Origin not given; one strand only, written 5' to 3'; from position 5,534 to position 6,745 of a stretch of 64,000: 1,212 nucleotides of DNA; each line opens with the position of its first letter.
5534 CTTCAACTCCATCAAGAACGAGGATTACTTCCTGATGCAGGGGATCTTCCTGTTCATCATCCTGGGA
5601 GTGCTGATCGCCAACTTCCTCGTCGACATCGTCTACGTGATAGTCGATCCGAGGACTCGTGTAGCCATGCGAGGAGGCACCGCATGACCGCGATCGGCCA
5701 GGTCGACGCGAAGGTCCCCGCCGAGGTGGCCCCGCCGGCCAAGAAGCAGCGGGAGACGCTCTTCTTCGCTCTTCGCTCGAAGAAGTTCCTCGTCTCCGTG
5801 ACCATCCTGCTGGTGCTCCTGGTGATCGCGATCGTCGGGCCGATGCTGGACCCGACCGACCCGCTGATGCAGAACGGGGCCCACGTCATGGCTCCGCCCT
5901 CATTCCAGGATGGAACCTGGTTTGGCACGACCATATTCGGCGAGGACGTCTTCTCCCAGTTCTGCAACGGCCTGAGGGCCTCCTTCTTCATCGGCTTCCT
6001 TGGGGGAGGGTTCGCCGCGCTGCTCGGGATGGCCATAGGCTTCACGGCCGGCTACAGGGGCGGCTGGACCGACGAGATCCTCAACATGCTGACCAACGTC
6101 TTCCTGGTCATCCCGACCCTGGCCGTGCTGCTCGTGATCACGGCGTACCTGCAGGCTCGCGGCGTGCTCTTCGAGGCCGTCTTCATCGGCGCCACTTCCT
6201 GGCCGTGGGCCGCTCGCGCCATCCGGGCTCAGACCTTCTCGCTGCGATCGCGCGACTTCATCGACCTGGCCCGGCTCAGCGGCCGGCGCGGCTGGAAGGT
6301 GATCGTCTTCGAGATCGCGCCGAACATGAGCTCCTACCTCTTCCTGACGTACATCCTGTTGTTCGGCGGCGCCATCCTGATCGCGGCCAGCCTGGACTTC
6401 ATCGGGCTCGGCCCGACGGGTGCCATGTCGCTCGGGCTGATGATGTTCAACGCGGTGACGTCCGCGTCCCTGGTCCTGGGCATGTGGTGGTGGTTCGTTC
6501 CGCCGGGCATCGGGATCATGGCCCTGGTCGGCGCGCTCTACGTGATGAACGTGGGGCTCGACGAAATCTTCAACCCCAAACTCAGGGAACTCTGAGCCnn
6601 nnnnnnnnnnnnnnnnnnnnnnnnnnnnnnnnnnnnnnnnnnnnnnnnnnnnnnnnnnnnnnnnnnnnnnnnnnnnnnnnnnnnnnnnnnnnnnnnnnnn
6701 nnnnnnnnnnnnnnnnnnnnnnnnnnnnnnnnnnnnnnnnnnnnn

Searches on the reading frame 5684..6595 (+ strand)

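Call 23: search_protein_families(library=pfam, proteins=[window:5684-6595:+], max_evalue=0.0001)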
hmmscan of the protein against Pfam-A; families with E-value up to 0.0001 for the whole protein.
window:5684-6595:+ (303 aa): 2 families
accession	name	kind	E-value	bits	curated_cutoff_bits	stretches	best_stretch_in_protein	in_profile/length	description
PF00528.27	BPD_transp_1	-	1.2e-19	71.2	26.4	1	115-301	1-183/184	Binding-protein-dependent transport system inner membrane component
PF12911.12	OppC_N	-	6e-05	23.3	23.9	1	31-72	12-53/53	N-terminal TM domain of oligopeptide transport permease C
